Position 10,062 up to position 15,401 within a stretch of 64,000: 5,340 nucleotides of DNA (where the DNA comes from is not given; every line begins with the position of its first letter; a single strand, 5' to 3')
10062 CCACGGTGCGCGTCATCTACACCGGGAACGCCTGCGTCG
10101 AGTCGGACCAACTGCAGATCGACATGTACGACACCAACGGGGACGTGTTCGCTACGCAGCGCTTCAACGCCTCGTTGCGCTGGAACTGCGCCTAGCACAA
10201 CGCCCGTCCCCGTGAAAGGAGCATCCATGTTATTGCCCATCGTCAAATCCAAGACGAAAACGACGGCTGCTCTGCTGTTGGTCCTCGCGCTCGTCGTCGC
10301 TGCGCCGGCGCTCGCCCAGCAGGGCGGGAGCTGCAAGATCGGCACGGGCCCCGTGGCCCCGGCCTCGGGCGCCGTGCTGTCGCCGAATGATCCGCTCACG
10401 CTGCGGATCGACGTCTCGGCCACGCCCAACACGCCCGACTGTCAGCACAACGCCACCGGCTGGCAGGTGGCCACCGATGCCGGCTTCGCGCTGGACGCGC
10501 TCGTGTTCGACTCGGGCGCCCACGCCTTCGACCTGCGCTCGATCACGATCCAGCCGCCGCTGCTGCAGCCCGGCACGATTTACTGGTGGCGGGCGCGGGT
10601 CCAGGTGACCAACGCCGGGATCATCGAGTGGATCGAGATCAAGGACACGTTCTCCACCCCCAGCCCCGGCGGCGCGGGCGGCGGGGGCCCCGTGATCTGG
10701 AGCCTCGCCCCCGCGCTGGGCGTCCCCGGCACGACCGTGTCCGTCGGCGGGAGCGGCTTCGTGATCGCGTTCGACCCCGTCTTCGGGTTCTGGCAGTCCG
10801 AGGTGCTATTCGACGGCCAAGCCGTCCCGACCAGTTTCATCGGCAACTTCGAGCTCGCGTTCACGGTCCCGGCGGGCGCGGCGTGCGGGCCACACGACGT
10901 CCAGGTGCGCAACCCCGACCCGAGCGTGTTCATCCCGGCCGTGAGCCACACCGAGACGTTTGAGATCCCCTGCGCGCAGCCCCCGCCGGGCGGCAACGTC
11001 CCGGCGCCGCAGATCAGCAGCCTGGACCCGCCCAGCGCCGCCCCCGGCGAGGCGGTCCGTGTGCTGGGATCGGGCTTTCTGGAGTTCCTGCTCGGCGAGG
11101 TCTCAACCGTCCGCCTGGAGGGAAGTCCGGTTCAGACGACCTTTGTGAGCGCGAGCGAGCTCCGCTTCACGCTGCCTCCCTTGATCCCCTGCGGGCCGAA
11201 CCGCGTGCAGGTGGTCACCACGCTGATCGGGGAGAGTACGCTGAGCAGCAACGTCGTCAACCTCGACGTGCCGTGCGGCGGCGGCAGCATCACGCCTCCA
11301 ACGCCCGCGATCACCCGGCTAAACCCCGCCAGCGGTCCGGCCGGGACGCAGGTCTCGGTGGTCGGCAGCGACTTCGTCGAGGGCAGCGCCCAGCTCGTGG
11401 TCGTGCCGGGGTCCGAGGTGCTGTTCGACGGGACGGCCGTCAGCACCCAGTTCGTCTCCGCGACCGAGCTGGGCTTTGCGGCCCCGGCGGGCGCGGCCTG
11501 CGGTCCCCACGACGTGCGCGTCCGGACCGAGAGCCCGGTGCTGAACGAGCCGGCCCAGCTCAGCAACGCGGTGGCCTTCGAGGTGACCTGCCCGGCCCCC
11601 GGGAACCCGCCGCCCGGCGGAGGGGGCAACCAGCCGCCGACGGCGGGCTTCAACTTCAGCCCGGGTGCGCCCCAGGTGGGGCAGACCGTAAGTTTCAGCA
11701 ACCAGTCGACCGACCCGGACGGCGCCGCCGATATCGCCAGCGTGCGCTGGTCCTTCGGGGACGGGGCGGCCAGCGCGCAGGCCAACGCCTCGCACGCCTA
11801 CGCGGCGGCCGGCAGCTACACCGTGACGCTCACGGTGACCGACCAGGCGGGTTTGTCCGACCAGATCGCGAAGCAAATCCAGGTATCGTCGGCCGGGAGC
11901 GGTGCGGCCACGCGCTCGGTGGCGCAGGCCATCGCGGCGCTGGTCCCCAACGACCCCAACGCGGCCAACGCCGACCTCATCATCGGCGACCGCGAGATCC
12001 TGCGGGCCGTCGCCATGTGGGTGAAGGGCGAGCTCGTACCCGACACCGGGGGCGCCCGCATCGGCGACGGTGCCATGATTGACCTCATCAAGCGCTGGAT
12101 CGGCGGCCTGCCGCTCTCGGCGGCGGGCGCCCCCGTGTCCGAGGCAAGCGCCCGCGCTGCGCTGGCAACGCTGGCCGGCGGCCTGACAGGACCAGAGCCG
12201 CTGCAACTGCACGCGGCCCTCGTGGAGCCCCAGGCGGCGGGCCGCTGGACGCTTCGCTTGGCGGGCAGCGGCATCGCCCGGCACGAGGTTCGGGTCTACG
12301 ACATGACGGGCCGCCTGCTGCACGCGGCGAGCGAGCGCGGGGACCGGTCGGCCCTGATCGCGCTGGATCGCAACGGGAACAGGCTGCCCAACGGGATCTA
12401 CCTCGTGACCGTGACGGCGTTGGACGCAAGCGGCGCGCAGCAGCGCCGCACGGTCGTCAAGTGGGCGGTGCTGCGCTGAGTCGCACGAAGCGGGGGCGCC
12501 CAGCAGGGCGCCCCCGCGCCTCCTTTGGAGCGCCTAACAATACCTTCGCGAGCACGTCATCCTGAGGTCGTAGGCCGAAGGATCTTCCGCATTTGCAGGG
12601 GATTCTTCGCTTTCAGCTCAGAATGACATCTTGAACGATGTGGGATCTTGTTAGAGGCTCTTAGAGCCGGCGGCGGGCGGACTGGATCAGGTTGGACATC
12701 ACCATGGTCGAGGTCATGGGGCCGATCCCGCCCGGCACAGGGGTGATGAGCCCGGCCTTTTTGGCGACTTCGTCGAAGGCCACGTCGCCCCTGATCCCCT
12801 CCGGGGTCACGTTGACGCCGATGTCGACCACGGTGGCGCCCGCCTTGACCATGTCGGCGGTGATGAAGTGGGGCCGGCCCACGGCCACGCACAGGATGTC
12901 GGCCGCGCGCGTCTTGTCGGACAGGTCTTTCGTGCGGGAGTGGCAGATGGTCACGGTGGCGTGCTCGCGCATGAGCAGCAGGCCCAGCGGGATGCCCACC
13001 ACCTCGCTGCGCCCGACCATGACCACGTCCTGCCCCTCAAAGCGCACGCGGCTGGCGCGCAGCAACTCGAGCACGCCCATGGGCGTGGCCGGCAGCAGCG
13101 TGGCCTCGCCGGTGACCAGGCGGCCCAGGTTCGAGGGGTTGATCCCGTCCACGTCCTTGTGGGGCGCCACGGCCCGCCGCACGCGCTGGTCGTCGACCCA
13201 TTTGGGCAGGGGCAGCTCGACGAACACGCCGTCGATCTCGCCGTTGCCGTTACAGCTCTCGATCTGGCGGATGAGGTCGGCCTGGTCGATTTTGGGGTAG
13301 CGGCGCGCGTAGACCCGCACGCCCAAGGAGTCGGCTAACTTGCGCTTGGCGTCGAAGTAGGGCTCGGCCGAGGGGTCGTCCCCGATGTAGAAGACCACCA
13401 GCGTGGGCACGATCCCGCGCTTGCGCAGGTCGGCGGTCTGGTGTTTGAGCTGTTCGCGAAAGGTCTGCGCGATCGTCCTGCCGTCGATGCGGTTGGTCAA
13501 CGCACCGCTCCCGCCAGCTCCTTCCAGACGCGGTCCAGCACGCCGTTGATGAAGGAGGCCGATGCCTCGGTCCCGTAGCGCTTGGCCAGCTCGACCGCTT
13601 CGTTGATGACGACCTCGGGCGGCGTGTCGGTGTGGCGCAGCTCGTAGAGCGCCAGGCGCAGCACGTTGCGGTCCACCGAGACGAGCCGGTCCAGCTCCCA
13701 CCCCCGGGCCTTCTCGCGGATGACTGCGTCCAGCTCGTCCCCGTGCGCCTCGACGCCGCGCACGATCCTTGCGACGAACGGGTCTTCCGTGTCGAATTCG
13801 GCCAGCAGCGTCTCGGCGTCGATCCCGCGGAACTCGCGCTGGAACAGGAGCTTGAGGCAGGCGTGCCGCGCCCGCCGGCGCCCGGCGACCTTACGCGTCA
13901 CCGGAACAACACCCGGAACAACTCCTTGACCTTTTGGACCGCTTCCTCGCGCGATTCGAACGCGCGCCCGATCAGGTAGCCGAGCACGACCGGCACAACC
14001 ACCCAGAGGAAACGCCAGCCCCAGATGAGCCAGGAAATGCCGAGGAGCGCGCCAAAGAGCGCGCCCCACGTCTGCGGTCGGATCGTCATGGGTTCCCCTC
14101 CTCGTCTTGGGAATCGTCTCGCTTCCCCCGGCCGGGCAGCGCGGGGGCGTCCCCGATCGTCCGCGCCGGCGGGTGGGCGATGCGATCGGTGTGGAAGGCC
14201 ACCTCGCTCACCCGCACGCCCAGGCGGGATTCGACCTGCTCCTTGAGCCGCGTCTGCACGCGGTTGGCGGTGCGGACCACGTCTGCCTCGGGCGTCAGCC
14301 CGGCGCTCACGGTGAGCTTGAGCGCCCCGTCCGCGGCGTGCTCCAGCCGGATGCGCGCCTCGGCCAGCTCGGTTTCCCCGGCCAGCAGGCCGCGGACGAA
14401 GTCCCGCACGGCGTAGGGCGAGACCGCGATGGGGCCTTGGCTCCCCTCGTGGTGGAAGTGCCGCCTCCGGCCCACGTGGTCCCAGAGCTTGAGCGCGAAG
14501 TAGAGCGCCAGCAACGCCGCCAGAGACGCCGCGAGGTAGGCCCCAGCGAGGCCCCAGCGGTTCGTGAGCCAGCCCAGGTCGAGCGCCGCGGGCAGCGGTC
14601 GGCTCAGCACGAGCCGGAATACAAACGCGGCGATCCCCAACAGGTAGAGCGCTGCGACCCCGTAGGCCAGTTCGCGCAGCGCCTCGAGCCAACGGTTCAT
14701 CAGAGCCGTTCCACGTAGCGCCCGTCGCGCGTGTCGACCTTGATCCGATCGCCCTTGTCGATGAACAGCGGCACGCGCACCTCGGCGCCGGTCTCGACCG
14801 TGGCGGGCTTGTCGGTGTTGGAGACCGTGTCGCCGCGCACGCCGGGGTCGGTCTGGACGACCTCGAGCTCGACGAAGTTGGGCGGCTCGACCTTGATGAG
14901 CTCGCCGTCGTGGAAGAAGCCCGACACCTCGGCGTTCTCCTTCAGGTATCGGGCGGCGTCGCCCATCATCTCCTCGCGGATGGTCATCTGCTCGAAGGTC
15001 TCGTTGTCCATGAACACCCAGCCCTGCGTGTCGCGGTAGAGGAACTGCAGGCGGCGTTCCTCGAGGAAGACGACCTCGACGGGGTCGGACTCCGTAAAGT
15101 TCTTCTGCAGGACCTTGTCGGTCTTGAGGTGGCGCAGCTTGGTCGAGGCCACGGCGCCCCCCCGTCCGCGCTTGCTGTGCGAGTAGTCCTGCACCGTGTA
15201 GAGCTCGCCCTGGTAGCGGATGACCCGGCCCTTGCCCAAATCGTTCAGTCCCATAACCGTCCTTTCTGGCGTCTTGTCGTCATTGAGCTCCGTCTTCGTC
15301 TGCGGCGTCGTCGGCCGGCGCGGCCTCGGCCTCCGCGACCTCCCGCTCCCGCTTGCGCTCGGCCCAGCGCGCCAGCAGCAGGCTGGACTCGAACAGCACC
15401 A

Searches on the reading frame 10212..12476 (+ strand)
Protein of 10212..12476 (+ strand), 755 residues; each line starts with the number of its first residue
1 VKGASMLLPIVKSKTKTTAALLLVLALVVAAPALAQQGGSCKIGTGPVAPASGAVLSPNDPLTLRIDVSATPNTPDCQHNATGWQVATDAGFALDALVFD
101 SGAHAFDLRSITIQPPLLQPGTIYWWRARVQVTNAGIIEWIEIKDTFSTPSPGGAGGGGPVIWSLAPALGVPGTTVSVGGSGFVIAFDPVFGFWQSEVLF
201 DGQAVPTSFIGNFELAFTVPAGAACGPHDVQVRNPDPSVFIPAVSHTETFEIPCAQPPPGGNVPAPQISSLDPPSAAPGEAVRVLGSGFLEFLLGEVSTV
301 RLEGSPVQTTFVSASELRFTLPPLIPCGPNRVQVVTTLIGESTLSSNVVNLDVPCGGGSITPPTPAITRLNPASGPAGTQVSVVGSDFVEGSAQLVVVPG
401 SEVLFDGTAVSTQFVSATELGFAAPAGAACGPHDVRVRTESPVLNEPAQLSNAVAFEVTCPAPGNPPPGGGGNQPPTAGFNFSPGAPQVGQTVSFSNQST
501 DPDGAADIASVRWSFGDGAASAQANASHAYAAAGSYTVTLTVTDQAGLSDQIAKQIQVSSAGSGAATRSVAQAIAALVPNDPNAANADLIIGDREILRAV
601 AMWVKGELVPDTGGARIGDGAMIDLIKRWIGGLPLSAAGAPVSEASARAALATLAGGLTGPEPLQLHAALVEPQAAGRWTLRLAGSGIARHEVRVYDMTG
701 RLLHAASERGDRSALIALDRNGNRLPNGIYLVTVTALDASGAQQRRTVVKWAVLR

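Call 67: search_protein_families(library=pfam, proteins=[window:10212-12476:+], max_evalue=0.00001)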
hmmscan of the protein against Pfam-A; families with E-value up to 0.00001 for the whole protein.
window:10212-12476:+ (755 aa): 3 families
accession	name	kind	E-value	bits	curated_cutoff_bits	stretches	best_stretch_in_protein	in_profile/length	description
PF18911.6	PKD_4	-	5.6e-21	74.8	27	1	474-554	2-79/85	PKD domain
PF01833.30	TIG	-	1.3e-20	73.6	20.9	1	365-441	1-72/84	IPT/TIG domain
PF00801.26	PKD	-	1.8e-15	57.1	23.5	1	481-553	3-76/80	PKD domain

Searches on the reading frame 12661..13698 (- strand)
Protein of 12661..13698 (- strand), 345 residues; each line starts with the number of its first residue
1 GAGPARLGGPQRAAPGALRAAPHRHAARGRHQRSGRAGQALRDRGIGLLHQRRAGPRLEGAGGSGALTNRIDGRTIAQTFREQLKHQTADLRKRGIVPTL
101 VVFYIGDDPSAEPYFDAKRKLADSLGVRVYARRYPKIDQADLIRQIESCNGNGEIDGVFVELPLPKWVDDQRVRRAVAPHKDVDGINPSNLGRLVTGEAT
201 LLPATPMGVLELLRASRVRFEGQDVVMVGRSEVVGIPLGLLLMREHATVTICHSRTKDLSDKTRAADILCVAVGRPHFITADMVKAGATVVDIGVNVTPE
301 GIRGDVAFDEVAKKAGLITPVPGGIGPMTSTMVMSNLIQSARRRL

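Call 100: search_protein_families(library=pfam, proteins=[window:12661-13698:-], max_evalue=0.00001)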
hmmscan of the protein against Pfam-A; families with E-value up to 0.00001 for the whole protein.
window:12661-13698:- (345 aa): 2 families
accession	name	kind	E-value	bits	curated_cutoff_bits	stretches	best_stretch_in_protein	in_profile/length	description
PF02882.25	THF_DHG_CYH_C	-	7.5e-62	207.8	27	1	188-344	2-159/160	Tetrahydrofolate dehydrogenase/cyclohydrolase, NAD(P)-binding domain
PF00763.28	THF_DHG_CYH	-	1.4e-27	96.7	32.8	1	71-184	1-115/115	Tetrahydrofolate dehydrogenase/cyclohydrolase, catalytic domain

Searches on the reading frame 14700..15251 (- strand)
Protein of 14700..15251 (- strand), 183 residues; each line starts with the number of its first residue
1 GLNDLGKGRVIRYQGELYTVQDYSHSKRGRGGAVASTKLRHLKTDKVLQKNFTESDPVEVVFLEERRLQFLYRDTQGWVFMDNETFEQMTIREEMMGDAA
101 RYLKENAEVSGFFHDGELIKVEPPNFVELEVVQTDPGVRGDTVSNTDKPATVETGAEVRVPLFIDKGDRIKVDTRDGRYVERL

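Call 100: search_protein_families(library=pfam, proteins=[window:14700-15251:-], max_evalue=0.00001)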
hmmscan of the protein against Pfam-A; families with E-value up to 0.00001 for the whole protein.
window:14700-15251:- (183 aa): 3 families
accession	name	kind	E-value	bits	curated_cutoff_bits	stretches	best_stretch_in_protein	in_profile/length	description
PF09285.17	Elong-fact-P_C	-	4e-28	97.3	25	1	127-182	1-56/56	Elongation factor P, C-terminal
PF01132.26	EFP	-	3.7e-21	75.3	27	1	66-119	1-54/54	Elongation factor P (EF-P) OB domain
PF08207.18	EFP_N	-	4.6e-15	55.8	23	1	3-57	3-57/58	Elongation factor P (EF-P) KOW-like domain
